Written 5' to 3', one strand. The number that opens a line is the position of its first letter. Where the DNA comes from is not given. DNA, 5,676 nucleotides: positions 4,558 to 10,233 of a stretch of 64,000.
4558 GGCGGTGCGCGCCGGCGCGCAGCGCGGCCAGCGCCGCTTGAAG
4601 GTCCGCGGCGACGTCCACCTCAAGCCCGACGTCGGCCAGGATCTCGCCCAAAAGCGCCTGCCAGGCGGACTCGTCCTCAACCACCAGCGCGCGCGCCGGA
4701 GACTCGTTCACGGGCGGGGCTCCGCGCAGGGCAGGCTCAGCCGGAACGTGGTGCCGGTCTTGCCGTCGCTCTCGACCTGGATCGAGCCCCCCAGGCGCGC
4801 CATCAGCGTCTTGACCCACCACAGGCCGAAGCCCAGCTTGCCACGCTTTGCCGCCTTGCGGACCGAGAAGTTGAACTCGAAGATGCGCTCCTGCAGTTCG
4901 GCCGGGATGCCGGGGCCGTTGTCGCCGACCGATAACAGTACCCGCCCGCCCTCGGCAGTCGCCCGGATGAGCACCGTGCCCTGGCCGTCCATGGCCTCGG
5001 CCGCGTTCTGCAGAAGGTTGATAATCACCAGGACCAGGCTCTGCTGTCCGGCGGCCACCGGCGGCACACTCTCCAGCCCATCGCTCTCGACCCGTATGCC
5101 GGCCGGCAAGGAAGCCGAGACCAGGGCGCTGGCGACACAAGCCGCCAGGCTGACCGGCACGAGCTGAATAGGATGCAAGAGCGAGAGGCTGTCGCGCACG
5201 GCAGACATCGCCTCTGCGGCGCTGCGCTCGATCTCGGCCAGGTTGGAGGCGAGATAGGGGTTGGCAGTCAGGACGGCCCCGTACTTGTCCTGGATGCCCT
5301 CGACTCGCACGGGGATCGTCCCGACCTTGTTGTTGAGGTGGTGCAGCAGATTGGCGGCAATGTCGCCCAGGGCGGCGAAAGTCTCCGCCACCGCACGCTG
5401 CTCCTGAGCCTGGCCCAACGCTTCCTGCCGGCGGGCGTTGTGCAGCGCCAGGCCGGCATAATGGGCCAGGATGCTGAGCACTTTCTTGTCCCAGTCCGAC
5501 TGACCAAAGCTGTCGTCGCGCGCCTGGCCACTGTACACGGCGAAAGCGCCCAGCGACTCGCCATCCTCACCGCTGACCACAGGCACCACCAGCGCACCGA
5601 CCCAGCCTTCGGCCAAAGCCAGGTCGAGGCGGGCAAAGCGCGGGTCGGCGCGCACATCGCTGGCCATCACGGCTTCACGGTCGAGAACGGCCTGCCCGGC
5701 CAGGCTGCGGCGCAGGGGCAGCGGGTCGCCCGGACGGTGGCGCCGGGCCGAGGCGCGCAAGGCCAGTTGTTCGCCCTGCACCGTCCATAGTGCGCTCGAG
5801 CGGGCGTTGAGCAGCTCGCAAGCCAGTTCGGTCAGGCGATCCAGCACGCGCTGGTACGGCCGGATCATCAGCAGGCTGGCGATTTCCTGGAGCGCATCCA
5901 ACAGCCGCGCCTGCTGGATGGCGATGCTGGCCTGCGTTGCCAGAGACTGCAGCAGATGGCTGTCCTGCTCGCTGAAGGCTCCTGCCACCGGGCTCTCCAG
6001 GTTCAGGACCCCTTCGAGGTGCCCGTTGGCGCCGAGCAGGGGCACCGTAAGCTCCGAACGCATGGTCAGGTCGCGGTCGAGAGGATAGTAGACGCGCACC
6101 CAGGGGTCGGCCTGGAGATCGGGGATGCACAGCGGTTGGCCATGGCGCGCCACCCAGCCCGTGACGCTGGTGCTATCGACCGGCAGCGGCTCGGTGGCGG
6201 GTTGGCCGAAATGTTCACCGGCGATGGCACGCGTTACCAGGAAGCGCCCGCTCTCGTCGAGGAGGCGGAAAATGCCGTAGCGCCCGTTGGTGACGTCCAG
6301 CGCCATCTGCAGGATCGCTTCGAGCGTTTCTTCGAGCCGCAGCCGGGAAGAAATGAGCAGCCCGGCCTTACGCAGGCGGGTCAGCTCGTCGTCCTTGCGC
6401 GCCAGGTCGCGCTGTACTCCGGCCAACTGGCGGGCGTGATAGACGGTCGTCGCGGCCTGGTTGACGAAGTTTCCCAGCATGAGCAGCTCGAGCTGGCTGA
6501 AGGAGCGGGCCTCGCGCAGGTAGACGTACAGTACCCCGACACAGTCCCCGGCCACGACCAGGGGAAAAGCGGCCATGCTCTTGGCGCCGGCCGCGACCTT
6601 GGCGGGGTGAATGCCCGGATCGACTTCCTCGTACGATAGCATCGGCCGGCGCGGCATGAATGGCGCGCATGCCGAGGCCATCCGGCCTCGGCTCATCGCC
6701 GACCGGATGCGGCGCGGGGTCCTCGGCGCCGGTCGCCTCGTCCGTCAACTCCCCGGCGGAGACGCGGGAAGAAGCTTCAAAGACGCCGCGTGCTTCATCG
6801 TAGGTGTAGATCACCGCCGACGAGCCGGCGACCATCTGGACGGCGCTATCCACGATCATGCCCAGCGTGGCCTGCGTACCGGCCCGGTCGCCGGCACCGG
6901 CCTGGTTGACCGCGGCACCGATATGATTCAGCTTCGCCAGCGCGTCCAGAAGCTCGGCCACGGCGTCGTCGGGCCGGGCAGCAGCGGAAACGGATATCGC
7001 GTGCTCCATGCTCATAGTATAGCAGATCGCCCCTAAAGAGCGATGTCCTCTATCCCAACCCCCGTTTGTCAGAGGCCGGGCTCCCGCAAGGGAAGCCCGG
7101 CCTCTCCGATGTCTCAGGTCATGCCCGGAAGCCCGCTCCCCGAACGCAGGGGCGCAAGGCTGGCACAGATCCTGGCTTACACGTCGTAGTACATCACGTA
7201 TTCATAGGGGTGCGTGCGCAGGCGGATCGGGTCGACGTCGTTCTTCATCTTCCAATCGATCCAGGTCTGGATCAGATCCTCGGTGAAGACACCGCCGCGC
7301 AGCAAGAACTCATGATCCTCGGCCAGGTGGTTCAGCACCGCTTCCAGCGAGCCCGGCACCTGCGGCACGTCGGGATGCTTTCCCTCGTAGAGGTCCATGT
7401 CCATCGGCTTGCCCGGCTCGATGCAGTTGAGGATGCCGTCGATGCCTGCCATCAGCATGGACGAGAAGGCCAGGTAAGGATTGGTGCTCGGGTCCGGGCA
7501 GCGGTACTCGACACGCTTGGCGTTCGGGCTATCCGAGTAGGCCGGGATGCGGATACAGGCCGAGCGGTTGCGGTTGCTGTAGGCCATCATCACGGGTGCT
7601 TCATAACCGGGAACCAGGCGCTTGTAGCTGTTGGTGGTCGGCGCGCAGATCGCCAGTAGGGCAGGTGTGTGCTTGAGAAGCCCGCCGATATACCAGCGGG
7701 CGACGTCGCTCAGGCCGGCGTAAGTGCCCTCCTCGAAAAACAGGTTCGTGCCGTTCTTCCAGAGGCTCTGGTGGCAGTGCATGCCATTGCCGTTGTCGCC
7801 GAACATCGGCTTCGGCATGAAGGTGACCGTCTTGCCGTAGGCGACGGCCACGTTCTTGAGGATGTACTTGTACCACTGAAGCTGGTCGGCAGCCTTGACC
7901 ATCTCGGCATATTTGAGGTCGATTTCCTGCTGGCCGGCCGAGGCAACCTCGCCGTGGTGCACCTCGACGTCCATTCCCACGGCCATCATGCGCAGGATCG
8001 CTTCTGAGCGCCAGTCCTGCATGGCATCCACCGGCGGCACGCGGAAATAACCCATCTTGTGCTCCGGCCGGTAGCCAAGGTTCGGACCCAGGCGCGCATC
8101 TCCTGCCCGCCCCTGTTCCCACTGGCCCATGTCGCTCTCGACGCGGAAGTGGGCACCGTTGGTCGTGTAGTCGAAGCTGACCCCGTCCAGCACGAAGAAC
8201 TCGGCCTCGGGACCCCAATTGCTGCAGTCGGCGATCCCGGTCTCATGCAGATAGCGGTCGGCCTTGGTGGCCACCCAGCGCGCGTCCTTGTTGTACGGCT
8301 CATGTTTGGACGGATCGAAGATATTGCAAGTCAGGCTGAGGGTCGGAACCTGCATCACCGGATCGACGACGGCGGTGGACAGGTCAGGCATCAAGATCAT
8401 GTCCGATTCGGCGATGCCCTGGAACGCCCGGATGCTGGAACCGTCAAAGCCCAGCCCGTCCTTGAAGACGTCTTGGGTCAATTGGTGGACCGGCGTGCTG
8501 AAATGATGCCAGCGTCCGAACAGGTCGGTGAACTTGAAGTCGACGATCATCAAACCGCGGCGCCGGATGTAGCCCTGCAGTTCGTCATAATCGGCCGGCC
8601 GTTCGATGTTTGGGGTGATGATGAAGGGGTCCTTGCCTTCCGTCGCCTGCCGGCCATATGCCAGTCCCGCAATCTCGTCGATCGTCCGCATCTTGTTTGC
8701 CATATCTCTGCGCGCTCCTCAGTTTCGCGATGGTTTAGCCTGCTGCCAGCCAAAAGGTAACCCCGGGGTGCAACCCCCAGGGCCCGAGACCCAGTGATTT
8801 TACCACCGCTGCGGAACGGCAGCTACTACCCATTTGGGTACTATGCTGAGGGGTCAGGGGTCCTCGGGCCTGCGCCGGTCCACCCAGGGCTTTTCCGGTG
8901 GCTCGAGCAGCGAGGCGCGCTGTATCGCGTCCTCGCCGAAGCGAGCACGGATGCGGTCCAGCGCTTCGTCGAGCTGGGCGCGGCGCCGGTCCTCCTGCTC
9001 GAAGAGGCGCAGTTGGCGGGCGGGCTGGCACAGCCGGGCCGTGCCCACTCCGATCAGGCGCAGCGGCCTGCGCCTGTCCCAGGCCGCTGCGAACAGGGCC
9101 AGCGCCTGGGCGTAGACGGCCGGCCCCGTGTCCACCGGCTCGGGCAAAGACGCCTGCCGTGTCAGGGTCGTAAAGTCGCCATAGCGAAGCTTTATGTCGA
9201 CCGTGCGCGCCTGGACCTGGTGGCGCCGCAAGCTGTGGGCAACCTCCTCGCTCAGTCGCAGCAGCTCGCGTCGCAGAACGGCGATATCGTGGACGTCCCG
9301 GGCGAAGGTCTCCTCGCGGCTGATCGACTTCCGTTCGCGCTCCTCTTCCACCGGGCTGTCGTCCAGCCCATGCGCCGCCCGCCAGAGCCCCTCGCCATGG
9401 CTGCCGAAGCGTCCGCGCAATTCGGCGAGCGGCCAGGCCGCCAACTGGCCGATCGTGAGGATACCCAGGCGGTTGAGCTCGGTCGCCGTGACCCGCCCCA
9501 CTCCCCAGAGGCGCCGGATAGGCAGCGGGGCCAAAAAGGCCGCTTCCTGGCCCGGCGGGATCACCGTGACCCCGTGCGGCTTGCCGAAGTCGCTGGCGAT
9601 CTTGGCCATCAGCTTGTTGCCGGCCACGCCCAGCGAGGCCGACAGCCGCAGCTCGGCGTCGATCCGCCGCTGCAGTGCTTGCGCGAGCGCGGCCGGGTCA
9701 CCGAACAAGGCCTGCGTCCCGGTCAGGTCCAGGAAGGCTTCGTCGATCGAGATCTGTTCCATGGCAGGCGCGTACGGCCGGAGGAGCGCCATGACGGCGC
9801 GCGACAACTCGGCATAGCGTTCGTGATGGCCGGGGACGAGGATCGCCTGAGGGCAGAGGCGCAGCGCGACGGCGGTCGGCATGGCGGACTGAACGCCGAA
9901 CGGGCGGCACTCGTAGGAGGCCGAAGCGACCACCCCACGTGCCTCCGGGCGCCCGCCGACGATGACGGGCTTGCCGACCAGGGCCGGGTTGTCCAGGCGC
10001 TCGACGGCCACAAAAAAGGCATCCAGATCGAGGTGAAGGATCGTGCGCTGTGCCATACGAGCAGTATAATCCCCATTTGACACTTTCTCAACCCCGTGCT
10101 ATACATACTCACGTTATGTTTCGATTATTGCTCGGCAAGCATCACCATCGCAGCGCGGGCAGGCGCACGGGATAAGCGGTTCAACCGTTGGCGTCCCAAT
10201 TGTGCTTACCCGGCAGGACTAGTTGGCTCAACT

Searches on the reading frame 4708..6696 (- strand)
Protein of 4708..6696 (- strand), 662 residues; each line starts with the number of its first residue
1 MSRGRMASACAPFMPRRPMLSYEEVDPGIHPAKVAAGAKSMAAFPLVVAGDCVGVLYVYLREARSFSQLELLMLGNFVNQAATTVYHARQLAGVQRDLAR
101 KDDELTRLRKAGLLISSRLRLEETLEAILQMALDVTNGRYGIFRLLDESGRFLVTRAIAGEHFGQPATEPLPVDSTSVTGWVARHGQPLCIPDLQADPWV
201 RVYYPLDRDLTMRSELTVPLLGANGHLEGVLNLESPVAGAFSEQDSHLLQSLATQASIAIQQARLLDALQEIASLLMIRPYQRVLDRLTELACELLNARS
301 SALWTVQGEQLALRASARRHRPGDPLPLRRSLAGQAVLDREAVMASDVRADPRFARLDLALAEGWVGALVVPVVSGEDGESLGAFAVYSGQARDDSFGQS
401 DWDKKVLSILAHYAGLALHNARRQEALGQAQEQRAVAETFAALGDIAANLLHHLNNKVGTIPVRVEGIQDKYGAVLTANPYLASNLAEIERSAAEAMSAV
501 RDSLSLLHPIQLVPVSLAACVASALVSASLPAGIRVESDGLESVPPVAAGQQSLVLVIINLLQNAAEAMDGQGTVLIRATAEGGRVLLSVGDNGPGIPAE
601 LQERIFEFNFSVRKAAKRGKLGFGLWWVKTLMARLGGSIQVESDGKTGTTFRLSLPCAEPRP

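Call 61: search_protein_families(library=pfam, proteins=[window:4708-6696:-], max_evalue=0.00001)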
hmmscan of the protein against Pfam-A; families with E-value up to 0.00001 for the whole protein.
window:4708-6696:- (662 aa): 4 families
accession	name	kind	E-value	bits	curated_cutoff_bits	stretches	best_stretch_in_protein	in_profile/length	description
PF13185.12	GAF_2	-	1.3e-43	148.9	28.6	2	121-261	4-136/136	GAF domain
PF01590.32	GAF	-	3.6e-39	134.8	22.4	2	121-260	2-133/133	GAF domain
PF13492.12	GAF_3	-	2.7e-23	83.2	27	2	121-262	2-129/129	GAF domain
PF02518.31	HATPase_c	-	2.4e-22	79.9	26.4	1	551-657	3-109/111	Histidine kinase-, DNA gyrase B-, and HSP90-like ATPase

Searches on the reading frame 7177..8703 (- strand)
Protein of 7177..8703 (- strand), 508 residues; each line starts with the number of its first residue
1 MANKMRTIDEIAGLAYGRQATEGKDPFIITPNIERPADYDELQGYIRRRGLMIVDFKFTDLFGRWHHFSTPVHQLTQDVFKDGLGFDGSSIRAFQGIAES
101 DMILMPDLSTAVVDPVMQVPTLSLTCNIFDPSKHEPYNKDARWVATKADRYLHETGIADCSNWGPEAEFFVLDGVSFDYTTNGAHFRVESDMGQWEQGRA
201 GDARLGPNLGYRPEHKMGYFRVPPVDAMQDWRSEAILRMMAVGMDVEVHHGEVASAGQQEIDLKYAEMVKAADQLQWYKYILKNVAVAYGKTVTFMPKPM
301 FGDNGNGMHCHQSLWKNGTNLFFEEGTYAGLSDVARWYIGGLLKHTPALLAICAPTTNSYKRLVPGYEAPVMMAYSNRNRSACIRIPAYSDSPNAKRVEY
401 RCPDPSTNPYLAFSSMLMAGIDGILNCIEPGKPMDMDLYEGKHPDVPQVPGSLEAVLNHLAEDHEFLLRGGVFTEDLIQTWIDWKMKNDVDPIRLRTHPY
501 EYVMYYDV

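Call 61: search_protein_families(library=pfam, proteins=[window:7177-8703:-], max_evalue=0.00001)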
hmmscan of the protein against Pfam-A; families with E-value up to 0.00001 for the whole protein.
window:7177-8703:- (508 aa): 2 families
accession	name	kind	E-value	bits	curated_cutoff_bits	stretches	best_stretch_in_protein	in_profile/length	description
PF00120.29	Gln-synt_C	-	5.3e-120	401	24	1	139-505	2-344/344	Glutamine synthetase, catalytic domain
PF03951.24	Gln-synt_N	-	1.7e-30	104.9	33.4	1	53-131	4-82/82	Glutamine synthetase, beta-Grasp domain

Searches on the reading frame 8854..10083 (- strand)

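Call 61: search_protein_families(library=pfam, proteins=[window:8854-10083:-], max_evalue=0.00001)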
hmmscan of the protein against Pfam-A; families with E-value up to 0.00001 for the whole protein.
window:8854-10083:- (409 aa): 4 families
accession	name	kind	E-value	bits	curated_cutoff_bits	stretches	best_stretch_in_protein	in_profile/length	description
PF00817.25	IMS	-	3.1e-48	163.9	23.2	1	18-165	1-148/148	impB/mucB/samB family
PF11799.13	IMS_C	-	1e-29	103.6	20.7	1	251-359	1-108/109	impB/mucB/samB family C-terminal domain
PF11798.14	IMS_HHH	-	9.1e-09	35.5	24.4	1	180-208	4-32/32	IMS family HHH motif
PF21999.2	IMS_HHH_1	-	6.5e-07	30.2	27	1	192-241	3-53/53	DNA polymerase-iota, thumb domain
